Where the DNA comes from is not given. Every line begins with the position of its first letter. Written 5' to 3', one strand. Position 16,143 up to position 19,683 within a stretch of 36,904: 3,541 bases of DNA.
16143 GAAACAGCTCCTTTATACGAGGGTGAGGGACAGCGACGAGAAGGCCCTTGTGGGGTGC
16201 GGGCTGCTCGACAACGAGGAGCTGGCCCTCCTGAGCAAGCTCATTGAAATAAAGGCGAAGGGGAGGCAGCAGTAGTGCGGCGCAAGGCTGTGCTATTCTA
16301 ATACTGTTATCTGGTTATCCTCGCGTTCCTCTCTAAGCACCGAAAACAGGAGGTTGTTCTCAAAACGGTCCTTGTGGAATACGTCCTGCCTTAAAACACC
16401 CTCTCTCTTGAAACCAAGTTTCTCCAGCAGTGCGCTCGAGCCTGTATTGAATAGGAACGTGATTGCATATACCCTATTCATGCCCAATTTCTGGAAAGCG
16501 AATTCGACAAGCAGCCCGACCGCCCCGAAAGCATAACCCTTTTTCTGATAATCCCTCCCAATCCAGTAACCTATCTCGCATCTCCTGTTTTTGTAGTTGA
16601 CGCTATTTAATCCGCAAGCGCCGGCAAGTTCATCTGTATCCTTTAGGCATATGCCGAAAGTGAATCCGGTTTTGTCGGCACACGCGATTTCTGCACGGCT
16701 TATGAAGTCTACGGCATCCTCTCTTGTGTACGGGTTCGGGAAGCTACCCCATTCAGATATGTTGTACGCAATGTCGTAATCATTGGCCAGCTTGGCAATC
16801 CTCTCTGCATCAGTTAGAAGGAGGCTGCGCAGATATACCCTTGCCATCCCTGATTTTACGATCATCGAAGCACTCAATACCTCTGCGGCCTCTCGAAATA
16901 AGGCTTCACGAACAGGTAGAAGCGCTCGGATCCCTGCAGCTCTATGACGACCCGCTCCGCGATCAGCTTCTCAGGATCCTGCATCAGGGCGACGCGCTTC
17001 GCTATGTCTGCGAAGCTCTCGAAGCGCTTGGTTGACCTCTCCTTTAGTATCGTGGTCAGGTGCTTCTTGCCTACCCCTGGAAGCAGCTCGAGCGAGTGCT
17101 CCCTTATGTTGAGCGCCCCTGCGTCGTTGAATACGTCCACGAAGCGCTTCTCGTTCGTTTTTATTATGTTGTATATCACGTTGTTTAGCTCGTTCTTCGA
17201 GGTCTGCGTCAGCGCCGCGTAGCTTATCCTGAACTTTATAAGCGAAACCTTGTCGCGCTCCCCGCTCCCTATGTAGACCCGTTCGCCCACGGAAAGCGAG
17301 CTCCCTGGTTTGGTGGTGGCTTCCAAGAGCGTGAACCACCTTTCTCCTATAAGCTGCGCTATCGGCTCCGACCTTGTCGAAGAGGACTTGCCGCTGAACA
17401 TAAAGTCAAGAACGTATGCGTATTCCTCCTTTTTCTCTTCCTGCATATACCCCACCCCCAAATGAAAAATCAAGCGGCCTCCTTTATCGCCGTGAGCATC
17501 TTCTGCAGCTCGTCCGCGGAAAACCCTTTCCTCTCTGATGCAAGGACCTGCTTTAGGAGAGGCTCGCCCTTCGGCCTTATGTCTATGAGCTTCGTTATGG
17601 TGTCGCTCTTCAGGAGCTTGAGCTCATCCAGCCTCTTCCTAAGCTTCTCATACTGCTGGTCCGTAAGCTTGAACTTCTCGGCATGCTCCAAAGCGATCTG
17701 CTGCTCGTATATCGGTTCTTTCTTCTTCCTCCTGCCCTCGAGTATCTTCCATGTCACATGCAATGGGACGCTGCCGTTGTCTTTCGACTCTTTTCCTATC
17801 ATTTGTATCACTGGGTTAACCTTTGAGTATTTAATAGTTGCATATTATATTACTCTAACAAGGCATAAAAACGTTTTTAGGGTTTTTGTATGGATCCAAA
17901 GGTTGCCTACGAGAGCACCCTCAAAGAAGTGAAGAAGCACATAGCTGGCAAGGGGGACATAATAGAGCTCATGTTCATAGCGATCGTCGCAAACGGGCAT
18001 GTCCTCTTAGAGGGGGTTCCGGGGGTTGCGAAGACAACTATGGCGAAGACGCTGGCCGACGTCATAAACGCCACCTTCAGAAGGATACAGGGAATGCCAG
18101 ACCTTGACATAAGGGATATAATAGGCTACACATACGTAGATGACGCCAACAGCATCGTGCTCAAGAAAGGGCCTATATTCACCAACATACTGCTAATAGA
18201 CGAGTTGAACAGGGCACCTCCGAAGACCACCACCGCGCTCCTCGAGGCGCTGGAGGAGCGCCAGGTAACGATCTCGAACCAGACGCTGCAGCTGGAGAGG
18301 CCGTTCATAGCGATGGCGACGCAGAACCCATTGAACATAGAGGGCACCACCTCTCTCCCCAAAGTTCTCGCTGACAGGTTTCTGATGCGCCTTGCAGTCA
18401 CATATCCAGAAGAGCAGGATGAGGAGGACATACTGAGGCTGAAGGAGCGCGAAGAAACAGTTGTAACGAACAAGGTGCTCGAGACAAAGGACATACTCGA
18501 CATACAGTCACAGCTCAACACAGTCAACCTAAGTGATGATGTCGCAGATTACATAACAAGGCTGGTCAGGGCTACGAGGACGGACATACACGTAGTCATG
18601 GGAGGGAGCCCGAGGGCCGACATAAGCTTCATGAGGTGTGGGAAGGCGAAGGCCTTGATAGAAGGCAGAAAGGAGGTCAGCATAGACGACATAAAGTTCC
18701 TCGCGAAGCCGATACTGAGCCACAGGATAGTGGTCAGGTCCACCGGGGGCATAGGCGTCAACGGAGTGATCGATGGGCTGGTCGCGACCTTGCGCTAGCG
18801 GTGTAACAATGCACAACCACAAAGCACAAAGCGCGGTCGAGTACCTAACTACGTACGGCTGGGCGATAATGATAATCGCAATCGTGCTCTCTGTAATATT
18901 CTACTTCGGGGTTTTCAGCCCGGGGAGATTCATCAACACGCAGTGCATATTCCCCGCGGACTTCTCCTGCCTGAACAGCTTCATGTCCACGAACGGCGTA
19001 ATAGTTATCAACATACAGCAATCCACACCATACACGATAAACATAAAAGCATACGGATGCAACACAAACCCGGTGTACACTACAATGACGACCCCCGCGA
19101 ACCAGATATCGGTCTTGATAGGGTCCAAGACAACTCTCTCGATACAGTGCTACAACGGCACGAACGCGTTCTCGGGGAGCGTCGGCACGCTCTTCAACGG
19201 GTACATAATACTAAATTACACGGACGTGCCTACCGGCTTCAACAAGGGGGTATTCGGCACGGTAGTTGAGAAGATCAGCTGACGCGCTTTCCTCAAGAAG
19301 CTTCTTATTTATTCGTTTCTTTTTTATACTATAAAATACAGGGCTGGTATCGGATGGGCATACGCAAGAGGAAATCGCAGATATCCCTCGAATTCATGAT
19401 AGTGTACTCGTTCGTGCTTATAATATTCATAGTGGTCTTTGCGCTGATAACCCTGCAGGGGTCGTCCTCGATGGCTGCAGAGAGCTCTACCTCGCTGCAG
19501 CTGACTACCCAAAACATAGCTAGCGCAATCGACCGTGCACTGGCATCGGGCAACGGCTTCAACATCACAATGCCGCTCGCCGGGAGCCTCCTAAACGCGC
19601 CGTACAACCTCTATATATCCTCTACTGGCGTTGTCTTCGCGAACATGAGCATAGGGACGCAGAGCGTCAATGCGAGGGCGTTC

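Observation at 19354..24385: Prepilin-signal proteins fused to multiple LamG/concanavalin-like lectin modules (912 aa and 585 aa): candidate filament-borne adhesins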

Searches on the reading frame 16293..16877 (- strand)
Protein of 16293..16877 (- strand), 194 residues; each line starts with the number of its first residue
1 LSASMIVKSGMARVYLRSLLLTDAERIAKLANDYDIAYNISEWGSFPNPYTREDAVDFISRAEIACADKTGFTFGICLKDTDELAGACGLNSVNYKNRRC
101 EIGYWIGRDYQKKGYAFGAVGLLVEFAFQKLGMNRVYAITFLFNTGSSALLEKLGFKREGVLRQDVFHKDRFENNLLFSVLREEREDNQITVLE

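Call 6: search_protein_families(library=pfam, proteins=[window:16293-16877:-], max_evalue=0.01)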
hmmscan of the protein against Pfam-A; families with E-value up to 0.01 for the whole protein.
window:16293-16877:- (194 aa): 3 families
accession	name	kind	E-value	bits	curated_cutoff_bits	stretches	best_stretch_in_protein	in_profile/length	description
PF13302.13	Acetyltransf_3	-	4.3e-31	108.9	25.4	1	13-157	1-138/138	Acetyltransferase (GNAT) domain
PF00583.31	Acetyltransf_1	-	5.6e-14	52.9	20.7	1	42-156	8-116/116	Acetyltransferase (GNAT) family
PF13420.13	Acetyltransf_4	-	5e-12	46.5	24.3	1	16-170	1-148/155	Acetyltransferase (GNAT) domain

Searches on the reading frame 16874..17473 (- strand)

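Call 6: search_protein_families(library=pfam, proteins=[window:16874-17473:-], max_evalue=0.01)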
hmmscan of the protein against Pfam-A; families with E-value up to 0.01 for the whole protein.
window:16874-17473:- (199 aa): 2 families
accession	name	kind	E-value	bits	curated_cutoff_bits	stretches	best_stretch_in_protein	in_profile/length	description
PF04919.18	DUF655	-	3.1e-60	203.7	22.2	1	16-190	2-181/181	Protein of unknown function (DUF655)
PF14579.12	HHH_6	-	0.00044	20.8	25.6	1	127-163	26-63/90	Helix-hairpin-helix motif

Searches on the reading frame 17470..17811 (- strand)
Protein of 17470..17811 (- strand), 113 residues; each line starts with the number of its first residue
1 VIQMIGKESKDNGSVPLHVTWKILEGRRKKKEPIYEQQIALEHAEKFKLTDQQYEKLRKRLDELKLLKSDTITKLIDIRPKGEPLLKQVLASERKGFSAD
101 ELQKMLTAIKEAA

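Call 6: search_protein_families(library=pfam, proteins=[window:17470-17811:-], max_evalue=0.01)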
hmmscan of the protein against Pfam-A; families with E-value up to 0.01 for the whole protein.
window:17470-17811:- (113 aa): 1 family
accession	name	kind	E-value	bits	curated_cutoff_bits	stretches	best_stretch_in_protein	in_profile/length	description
PF03874.21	RNA_pol_Rpb4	-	2.3e-07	31.6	25.6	1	26-111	28-114/116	RNA polymerase Rpb4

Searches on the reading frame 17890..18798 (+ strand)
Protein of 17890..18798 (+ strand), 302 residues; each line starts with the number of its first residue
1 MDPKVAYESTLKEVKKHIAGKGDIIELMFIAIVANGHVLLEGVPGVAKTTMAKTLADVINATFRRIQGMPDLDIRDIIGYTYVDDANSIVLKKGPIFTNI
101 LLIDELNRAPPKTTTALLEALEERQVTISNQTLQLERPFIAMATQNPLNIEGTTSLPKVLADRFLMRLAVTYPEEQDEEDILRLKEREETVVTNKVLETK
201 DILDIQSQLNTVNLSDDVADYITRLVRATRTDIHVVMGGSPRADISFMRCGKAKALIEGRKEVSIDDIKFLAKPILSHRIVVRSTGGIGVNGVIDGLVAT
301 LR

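Call 6: search_protein_families(library=pfam, proteins=[window:17890-18798:+], max_evalue=0.01)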
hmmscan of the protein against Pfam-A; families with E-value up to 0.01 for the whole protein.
window:17890-18798:+ (302 aa): 9 families
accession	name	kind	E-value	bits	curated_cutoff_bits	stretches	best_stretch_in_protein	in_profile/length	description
PF07726.17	AAA_3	-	6.1e-47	159.2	27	1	37-166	1-131/131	ATPase family associated with various cellular activities (AAA)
PF07728.20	AAA_5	-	1.4e-16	61.2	22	1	37-164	1-139/139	AAA domain (dynein-related subfamily)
PF17863.7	AAA_lid_2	-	3.8e-16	59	22.7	1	227-283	1-57/74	AAA lid domain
PF20030.5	bpMoxR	-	2.5e-14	53.3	27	2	9-61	5-57/205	MoxR domain in the MoxR-vWA-beta-propeller ternary systems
PF05496.18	RuvB_N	-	8.9e-07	29.2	27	1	35-128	33-115/159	Holliday junction DNA helicase RuvB P-loop domain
PF00004.35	AAA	-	1.1e-06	29.5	21.2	1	38-150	1-114/131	ATPase family associated with various cellular activities (AAA)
PF01078.27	Mg_chelatase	-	2.6e-06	27.4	20.3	0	17-60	4-47/207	Magnesium chelatase, subunit ChlI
PF00493.29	MCM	-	5.7e-06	26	23.3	1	33-131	55-155/224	MCM P-loop domain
PF07724.20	AAA_2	-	0.0075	16.8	27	0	36-133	4-112/166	AAA domain (Cdc48 subfamily)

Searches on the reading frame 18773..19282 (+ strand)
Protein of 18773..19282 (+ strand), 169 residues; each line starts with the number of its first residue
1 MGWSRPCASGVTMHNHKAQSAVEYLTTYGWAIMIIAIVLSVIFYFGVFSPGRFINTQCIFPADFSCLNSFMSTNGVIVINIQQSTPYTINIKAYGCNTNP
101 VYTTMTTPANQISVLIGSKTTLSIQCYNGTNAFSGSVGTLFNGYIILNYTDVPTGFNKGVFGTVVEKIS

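Call 3: search_protein_families(library=pfam, proteins=[window:18773-19282:+], max_evalue=0.01)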
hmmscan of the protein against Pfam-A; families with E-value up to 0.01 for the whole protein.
window:18773-19282:+ (169 aa): 0 families

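Call 7: search_protein_families(library=ncbifam, proteins=[window:18773-19282:+], max_evalue=0.01)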
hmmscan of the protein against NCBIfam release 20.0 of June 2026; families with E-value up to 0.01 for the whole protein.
window:18773-19282:+ (169 aa): 0 families

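Call 72: find_homologous_proteins(query=window:18809-19282:+, max_evalue=0.001)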
Query window:18809-19282:+ (157 aa): 64 proteins with E <= 0.001 among 71 candidates.
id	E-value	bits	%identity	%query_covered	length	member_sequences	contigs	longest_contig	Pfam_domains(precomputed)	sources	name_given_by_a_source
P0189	4.3e-96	337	99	100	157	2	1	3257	-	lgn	-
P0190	2.6e-82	292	82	100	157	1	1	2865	-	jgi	jgi:Na+/H+-translocating membrane pyrophosphatase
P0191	5.5e-61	223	74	87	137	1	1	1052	-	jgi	jgi:hypothetical protein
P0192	3.0e-53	198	58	97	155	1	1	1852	-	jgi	jgi:hypothetical protein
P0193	3.0e-51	191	56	99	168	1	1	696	-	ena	-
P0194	7.4e-51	190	58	97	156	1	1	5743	-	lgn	-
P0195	4.0e-50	188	54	98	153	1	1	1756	-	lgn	-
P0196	9.8e-48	180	54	97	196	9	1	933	-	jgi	-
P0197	2.0e-47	179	53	97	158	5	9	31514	-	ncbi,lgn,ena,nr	ncbi:MAG: hypothetical protein M1500_03780 [Candidatus Marsarchaeota archaeon]|nr:hypothetical prote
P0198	7.0e-47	177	53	99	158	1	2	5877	-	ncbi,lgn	-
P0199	1.1e-46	176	55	97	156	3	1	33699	-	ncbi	ncbi:MAG: hypothetical protein ACP5MX_02235 [Candidatus Micrarchaeia archaeon]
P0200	2.1e-46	176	52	100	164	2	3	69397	-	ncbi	ncbi:MAG: hypothetical protein ACP5NE_03625 [Candidatus Micrarchaeia archaeon]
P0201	2.7e-46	175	52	99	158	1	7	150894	-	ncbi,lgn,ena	-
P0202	5.1e-46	174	53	99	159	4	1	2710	-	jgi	-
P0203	2.2e-45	172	53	97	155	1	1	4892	-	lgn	-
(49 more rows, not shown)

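Call 77: search_solved_structures(query=window:18809-19282:+, max_evalue=10, show_alignments=2)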
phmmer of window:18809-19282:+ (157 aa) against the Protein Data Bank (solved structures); distinct sequences matched with E-value up to 10: 3.
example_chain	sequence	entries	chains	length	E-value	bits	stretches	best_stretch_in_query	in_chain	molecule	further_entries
7l71_A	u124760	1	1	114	0.43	13.7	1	60-120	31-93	Serine protease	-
1mjx_A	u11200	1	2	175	1.3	12.2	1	34-80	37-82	INORGANIC PYROPHOSPHATASE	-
1mjy_A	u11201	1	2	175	1.5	12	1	34-81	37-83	INORGANIC PYROPHOSPHATASE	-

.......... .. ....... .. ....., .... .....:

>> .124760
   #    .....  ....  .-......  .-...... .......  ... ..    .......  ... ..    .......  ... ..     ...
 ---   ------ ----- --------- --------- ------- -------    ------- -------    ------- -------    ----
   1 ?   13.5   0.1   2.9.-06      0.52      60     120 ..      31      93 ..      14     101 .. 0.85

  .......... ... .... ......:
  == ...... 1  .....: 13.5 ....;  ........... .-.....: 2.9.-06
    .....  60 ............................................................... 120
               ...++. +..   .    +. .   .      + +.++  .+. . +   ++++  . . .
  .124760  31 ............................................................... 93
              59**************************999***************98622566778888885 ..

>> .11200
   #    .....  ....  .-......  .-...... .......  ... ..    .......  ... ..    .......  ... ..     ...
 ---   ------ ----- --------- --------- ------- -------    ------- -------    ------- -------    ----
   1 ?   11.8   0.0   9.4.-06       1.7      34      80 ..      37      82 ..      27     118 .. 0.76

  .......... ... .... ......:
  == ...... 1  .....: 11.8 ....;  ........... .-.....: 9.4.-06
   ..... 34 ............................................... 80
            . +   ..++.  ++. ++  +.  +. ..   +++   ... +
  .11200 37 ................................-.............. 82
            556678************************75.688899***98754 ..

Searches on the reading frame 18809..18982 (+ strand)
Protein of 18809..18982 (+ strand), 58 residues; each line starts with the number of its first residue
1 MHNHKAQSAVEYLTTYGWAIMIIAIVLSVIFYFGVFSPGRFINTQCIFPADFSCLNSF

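Call 47: search_protein_families(library=pfam, proteins=[window:18809-18982:+], max_evalue=10)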
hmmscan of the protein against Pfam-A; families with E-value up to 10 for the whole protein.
seq(58 aa): 2 families
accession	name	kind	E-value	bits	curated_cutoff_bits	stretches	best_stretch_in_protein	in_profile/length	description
PF13273.12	DUF4064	-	0.0013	19.4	32.1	1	4-37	47-80/102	Protein of unknown function (DUF4064)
PF13253.11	DUF4044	-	0.062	13.3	21.8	1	4-31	2-29/33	Protein of unknown function (DUF4044)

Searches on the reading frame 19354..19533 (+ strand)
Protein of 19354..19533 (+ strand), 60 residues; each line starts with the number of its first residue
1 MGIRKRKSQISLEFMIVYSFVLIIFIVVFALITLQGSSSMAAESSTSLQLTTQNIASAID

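Call 47: search_protein_families(library=pfam, proteins=[window:19354-19533:+], max_evalue=10)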
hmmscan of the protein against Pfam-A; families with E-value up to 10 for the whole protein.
seq(60 aa): 0 families
